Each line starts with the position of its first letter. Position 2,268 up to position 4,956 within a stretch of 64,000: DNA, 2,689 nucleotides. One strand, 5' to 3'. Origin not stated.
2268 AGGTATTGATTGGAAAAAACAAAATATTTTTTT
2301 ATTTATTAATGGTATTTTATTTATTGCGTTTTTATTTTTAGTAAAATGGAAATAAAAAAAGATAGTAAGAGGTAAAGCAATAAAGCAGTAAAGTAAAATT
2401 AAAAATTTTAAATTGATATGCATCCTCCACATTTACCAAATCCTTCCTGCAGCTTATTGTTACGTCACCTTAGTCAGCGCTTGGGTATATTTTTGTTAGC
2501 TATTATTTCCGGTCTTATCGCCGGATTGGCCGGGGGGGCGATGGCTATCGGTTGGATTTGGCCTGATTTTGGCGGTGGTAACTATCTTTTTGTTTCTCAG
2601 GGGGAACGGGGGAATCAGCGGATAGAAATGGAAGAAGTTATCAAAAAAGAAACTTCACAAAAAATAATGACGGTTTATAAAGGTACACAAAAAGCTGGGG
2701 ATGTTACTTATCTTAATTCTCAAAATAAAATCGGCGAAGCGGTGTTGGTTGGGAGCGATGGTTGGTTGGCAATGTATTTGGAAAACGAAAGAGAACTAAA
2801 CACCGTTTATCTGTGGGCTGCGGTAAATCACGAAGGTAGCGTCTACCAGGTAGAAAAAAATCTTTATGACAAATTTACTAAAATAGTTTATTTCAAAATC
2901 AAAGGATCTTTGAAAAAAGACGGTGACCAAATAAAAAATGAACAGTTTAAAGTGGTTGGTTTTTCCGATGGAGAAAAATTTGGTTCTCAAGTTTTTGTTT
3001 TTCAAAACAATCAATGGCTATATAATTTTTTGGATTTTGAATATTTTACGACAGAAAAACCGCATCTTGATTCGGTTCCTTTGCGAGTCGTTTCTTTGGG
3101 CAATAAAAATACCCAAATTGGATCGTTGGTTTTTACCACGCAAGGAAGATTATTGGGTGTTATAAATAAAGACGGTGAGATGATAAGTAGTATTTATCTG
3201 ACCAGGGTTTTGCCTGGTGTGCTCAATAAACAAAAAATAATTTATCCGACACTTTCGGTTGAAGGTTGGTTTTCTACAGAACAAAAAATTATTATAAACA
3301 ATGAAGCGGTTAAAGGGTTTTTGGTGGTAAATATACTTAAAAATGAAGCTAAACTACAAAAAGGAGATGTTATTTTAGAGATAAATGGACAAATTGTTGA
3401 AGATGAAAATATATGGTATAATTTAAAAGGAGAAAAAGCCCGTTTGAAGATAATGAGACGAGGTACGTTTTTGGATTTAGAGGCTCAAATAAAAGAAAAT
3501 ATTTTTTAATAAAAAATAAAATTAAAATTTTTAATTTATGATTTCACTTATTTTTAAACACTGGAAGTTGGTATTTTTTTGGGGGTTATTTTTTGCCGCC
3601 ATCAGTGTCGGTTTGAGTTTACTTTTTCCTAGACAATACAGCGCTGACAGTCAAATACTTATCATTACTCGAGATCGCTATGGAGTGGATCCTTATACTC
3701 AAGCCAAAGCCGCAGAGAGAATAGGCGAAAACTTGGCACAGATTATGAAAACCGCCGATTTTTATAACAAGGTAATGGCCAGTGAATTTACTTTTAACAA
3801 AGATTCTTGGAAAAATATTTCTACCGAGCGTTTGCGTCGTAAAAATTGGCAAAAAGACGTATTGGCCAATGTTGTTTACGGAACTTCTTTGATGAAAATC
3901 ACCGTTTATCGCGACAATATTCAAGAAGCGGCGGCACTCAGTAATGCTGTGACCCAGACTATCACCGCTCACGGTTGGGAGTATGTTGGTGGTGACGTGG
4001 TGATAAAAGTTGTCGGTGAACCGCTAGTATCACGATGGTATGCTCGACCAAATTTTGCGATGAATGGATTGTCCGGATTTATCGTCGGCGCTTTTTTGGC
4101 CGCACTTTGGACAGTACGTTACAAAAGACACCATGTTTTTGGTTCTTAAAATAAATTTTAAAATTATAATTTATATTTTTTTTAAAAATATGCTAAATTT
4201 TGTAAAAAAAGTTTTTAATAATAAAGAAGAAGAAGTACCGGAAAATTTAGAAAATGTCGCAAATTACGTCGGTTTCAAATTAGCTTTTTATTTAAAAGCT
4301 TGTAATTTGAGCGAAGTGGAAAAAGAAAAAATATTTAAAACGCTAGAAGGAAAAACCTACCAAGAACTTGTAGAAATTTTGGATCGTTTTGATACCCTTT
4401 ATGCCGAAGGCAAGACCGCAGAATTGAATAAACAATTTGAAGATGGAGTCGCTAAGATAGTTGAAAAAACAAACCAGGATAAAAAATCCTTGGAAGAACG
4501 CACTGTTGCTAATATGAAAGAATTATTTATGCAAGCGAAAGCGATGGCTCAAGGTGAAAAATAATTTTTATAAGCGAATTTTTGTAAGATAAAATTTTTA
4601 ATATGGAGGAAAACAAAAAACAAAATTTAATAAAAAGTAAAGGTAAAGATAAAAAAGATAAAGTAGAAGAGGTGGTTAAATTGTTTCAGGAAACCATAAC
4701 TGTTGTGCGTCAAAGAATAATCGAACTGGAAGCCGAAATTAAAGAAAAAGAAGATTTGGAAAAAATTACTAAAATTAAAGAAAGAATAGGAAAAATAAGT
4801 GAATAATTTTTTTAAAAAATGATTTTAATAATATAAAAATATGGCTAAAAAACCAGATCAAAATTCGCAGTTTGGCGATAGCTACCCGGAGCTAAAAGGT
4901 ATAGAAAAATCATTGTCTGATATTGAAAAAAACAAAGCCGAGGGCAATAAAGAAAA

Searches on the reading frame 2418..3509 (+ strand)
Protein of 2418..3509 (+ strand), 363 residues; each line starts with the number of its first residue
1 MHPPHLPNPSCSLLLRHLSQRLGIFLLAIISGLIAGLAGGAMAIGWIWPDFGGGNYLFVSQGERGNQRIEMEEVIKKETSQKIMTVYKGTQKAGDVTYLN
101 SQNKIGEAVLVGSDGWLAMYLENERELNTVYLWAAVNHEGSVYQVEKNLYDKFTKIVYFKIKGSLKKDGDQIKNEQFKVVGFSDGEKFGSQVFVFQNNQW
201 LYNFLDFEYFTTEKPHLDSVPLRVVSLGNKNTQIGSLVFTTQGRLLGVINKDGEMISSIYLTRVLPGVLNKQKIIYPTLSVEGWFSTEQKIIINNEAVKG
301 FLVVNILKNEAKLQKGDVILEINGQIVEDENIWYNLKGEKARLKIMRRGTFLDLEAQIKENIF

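Call 5: search_protein_families(library=pfam, proteins=[window:2418-3509:+], max_evalue=0.01)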
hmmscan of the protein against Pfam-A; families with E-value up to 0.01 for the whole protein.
window:2418-3509:+ (363 aa): 2 families
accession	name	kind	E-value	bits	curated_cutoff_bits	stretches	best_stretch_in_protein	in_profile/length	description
PF13180.12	PDZ_2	-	0.0073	17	27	0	300-355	13-77/80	PDZ domain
PF00595.29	PDZ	-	0.0075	17.1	23.2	0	310-328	39-58/81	PDZ domain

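Call 14: search_protein_families(library=ncbifam, proteins=[window:2418-3509:+], max_evalue=0.1)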
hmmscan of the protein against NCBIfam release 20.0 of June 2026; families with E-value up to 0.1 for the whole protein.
window:2418-3509:+ (363 aa): 3 families
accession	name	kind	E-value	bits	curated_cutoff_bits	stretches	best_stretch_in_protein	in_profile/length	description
TIGR02037.1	degP_htrA_DO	subfamily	0.00017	20.7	416.2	1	265-360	224-329/434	Do family serine endopeptidase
NF041521.1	HhoA_HhoB_HtrA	equivalog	0.014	14.7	450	1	288-331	252-299/335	HhoA/HhoB/HtrA family serine endopeptidase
NF041199.1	trx7_PDZ_seleno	equivalog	0.019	13.9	300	1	309-357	334-389/390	Trx7/PDZ domain-containing (seleno)protein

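Call 15: search_protein_families(library=phrogs, proteins=[window:2418-3509:+], max_evalue=0.01)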
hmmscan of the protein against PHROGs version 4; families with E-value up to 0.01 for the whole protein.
window:2418-3509:+ (363 aa): 1 family
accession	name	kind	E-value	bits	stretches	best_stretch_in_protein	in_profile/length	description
phrog_11383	-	unknown function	0.00017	22.1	1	260-360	347-456/462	-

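Call 81: search_protein_families(library=padloc, proteins=[window:2418-3509:+], max_evalue=0.01)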
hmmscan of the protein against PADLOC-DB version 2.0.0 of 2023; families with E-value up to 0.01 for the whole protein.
window:2418-3509:+ (363 aa): 0 families

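Call 88: search_solved_structures(query=window:2418-3509:+, max_evalue=1, show_alignments=1)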
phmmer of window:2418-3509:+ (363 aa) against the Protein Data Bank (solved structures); distinct sequences matched with E-value up to 1: 0.
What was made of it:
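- On HtrA/DegP protease (for p363): There is no PDB sequence match (call 88).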

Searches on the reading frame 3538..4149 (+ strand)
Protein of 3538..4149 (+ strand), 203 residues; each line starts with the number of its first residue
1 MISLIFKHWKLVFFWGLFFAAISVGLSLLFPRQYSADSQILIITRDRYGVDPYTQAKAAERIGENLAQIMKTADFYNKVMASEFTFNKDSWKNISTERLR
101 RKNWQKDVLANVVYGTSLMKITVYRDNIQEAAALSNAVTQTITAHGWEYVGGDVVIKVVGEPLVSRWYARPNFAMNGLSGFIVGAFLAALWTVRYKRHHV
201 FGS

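Call 5: search_protein_families(library=pfam, proteins=[window:3538-4149:+], max_evalue=0.01)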
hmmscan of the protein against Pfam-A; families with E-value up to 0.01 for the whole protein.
window:3538-4149:+ (203 aa): 1 family
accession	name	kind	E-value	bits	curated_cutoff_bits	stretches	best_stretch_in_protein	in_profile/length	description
PF02706.20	Wzz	-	4.9e-06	27.2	25.5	1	2-81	9-89/91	Chain length determinant protein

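Call 14: search_protein_families(library=ncbifam, proteins=[window:3538-4149:+], max_evalue=0.1)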
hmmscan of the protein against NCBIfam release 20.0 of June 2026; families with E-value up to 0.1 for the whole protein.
window:3538-4149:+ (203 aa): 1 family
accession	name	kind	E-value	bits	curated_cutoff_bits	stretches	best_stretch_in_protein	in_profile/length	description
TIGR01006.1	polys_exp_MPA1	subfamily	9.7e-06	25.2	296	1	4-190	16-191/226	CspC family polysaccharide chain length determinant protein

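Call 15: search_protein_families(library=phrogs, proteins=[window:3538-4149:+], max_evalue=0.01)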
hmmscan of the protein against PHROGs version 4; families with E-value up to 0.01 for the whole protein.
window:3538-4149:+ (203 aa): 0 families

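Call 81: search_protein_families(library=padloc, proteins=[window:3538-4149:+], max_evalue=0.01)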
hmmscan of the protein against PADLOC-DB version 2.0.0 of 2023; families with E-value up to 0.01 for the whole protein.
window:3538-4149:+ (203 aa): 0 families

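Call 89: search_solved_structures(query=window:3538-4149:+, max_evalue=1)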
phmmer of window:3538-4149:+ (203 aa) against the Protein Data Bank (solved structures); distinct sequences matched with E-value up to 1: 1.
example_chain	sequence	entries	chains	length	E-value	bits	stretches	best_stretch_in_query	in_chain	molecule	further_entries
8h64_B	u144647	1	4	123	0.35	13.9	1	43-101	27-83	Anti-internalin A VHH24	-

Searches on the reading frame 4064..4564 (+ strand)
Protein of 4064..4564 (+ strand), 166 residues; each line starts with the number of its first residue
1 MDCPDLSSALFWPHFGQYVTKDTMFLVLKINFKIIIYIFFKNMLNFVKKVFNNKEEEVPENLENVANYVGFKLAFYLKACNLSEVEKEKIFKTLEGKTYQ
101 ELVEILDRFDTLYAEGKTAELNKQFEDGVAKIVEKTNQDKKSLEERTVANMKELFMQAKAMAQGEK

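Call 5: search_protein_families(library=pfam, proteins=[window:4064-4564:+], max_evalue=0.01)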
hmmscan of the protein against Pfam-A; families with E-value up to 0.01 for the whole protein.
window:4064-4564:+ (166 aa): 0 families

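Call 14: search_protein_families(library=ncbifam, proteins=[window:4064-4564:+], max_evalue=0.1)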
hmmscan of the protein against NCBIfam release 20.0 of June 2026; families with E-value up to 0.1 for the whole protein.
window:4064-4564:+ (166 aa): 1 family
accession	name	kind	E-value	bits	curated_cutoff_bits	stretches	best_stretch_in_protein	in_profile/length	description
NF033915.0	antiphage_ZorA_2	subfamily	0.081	12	100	1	98-160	314-375/383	anti-phage ZorAB system protein ZorA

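Call 15: search_protein_families(library=phrogs, proteins=[window:4064-4564:+], max_evalue=0.01)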
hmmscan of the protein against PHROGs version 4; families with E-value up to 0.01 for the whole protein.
window:4064-4564:+ (166 aa): 0 families

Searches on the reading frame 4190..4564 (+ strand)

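Call 74: search_protein_families(library=pfam, proteins=[window:4190-4564:+], max_evalue=1)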
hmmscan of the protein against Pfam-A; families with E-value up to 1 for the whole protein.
window:4190-4564:+ (124 aa): 2 families
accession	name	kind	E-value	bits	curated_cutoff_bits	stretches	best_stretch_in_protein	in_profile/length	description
PF03690.18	MYG1_exonuc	-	0.0024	18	22.1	1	40-122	100-179/318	Uncharacterised protein family (UPF0160)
PF02768.20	DNA_pol3_beta_3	-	0.062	13.6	27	1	57-108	16-65/121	DNA polymerase III beta subunit, C-terminal domain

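Call 81: search_protein_families(library=padloc, proteins=[window:4190-4564:+], max_evalue=0.01)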
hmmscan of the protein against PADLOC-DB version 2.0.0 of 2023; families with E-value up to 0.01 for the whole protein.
window:4190-4564:+ (124 aa): 1 family
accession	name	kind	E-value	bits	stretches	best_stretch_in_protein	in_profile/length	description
PDLC04290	PDC-M02A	-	0.00064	17.4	1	27-62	54-89/170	-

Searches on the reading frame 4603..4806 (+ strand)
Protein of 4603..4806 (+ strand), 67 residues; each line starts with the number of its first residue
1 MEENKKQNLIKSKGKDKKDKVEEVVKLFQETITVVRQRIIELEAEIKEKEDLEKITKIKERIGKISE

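Call 5: search_protein_families(library=pfam, proteins=[window:4603-4806:+], max_evalue=0.01)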
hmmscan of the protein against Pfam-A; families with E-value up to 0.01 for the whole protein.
window:4603-4806:+ (67 aa): 0 families

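Call 14: search_protein_families(library=ncbifam, proteins=[window:4603-4806:+], max_evalue=0.1)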
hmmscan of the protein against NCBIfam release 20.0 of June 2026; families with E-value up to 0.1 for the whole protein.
window:4603-4806:+ (67 aa): 0 families

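Call 15: search_protein_families(library=phrogs, proteins=[window:4603-4806:+], max_evalue=0.01)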
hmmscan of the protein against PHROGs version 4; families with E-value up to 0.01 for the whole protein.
window:4603-4806:+ (67 aa): 0 families

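Call 74: search_protein_families(library=pfam, proteins=[window:4603-4806:+], max_evalue=1)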
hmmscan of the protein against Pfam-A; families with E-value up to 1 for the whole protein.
window:4603-4806:+ (67 aa): 1 family
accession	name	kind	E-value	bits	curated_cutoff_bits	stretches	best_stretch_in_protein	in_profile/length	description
PF13476.12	AAA_23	-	0.62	11.1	27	1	9-66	149-197/201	AAA domain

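Call 81: search_protein_families(library=padloc, proteins=[window:4603-4806:+], max_evalue=0.01)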
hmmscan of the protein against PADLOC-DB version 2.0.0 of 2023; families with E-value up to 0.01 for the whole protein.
window:4603-4806:+ (67 aa): 0 families
